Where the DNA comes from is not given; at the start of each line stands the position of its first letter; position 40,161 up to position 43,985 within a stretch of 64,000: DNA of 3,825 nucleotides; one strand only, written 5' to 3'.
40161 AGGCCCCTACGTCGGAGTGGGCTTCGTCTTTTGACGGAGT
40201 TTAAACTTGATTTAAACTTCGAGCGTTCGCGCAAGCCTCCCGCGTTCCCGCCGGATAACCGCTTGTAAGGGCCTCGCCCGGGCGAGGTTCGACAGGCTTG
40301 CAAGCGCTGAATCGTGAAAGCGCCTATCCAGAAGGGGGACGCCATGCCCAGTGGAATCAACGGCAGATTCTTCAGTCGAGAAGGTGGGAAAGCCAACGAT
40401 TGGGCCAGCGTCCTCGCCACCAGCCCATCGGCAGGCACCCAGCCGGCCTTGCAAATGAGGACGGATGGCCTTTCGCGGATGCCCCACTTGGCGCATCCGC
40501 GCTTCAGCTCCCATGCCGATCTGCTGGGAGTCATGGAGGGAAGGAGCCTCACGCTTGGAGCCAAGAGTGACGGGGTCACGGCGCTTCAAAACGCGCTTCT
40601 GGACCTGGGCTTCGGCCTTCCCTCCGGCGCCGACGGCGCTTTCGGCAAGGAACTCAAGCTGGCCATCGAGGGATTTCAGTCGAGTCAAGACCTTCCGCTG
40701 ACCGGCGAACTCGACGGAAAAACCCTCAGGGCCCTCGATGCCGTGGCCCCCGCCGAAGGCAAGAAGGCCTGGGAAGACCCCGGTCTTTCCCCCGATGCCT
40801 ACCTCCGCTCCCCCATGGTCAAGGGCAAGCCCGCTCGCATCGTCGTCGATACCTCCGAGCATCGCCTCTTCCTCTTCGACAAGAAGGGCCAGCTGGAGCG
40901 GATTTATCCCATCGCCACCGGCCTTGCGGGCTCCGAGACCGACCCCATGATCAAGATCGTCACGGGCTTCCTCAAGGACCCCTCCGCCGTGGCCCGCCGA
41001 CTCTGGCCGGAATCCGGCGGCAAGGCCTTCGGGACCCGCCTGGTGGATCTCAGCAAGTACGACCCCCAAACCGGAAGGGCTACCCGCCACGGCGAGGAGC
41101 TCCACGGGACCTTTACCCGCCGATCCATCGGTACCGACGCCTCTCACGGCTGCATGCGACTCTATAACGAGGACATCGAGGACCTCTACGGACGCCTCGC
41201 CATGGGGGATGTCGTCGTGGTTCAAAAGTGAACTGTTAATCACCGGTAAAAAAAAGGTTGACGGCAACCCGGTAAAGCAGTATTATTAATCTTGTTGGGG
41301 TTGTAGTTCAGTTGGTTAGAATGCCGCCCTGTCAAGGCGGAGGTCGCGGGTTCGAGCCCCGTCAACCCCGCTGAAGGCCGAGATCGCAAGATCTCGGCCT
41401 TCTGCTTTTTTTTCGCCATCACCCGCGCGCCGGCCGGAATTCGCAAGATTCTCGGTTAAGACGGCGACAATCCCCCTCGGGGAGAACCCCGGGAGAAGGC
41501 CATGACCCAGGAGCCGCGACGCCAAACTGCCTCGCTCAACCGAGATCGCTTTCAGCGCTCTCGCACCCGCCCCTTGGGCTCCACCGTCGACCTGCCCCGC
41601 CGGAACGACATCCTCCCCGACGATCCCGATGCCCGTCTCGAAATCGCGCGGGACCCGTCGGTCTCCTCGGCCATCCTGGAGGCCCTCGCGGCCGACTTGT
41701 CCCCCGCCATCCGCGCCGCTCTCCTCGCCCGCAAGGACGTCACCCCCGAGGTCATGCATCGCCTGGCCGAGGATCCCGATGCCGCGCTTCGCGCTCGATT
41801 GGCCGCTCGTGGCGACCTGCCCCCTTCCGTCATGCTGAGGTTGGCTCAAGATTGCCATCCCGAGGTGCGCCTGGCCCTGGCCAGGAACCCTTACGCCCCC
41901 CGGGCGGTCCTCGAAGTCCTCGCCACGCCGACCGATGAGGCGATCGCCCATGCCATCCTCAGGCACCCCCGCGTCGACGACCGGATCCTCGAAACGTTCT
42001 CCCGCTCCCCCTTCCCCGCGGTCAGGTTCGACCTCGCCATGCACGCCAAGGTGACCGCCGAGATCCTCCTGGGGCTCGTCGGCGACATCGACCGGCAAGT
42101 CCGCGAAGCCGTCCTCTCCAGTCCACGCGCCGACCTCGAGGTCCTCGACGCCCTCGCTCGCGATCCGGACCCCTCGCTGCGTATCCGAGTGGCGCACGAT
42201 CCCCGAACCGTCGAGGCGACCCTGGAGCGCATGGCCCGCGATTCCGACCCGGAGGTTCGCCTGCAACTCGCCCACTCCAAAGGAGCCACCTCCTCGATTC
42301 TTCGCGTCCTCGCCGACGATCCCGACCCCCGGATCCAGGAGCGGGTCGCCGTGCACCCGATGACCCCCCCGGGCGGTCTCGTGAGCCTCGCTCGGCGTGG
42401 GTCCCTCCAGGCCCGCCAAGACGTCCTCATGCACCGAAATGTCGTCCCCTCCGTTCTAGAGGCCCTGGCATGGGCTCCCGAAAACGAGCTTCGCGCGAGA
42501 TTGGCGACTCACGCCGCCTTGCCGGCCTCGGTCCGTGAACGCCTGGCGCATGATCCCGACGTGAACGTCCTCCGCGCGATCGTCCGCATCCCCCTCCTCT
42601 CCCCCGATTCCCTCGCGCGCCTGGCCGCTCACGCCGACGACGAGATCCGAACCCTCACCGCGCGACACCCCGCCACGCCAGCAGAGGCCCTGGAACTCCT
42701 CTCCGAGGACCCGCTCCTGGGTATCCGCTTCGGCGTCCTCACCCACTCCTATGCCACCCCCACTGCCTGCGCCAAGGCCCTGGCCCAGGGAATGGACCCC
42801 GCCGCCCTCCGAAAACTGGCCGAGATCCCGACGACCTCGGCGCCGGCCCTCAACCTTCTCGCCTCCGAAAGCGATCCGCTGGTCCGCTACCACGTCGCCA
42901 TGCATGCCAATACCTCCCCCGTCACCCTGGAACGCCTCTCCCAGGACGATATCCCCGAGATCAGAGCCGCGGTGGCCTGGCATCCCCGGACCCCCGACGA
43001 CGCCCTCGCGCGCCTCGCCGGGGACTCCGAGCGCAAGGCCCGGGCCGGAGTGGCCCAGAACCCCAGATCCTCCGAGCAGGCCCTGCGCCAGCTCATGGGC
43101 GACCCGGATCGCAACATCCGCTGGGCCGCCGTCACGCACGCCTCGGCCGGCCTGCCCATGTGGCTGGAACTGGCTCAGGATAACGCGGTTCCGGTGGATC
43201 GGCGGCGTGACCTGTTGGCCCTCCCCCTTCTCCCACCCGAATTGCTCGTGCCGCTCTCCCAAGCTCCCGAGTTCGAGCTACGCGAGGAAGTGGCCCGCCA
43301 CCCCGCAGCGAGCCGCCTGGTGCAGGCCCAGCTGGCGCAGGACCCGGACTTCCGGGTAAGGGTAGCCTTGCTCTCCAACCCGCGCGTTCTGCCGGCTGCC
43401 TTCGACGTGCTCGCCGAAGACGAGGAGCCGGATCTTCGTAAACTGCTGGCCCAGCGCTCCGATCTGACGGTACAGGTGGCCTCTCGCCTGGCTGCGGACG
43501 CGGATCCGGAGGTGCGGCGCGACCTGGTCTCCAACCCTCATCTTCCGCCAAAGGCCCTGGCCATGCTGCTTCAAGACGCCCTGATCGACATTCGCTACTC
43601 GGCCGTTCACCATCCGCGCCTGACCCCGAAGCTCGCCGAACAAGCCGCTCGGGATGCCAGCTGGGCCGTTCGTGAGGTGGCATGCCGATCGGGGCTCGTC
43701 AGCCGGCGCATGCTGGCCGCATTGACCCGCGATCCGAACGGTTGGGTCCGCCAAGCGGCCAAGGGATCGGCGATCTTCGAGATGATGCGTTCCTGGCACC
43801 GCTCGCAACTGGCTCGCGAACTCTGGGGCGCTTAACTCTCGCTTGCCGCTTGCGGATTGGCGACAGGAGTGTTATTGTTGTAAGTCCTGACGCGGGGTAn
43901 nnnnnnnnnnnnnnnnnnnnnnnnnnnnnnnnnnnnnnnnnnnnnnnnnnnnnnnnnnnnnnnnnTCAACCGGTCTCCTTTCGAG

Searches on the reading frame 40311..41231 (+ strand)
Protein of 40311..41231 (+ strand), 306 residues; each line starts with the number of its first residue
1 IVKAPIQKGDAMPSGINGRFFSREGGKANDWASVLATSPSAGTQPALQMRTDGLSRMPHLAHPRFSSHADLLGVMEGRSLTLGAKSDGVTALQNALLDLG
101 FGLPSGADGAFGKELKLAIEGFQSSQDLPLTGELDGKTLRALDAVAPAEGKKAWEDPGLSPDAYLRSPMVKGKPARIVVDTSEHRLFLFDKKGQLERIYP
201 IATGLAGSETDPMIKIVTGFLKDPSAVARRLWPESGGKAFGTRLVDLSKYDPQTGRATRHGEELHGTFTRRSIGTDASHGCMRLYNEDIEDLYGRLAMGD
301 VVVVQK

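Call 53: search_protein_families(library=pfam, proteins=[window:40311-41231:+], max_evalue=0.0001)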
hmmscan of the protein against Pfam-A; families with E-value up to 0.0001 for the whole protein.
window:40311-41231:+ (306 aa): 2 families
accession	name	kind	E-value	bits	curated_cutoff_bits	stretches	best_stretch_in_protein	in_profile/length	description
PF03734.19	YkuD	-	2.4e-18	67.6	23.4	1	175-304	2-146/146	L,D-transpeptidase catalytic domain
PF01471.23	PG_binding_1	-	1e-12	48.5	23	1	86-142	2-57/57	Putative peptidoglycan binding domain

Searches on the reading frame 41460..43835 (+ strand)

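Call 53: search_protein_families(library=pfam, proteins=[window:41460-43835:+], max_evalue=0.0001)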
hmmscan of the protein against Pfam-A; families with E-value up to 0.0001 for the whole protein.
window:41460-43835:+ (791 aa): 5 families
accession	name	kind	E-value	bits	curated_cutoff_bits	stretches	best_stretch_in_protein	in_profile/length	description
PF01816.23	LRV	-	1.2e-24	85.4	21.6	0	499-524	1-26/26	Leucine rich repeat variant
PF25591.1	LRV_2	-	6.1e-12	45.8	27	0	112-166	4-57/61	Leucine Rich Repeat Variant domain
PF10098.14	DUF2336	-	5.8e-08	32.9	34.6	0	604-709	25-134/262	Uncharacterised protein conserved in bacteria (DUF2336)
PF02985.28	HEAT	-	2.2e-07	30.9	23.5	0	125-142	5-22/31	HEAT repeat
PF13646.12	HEAT_2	-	4.9e-05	24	27.7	0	533-559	27-53/88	HEAT repeats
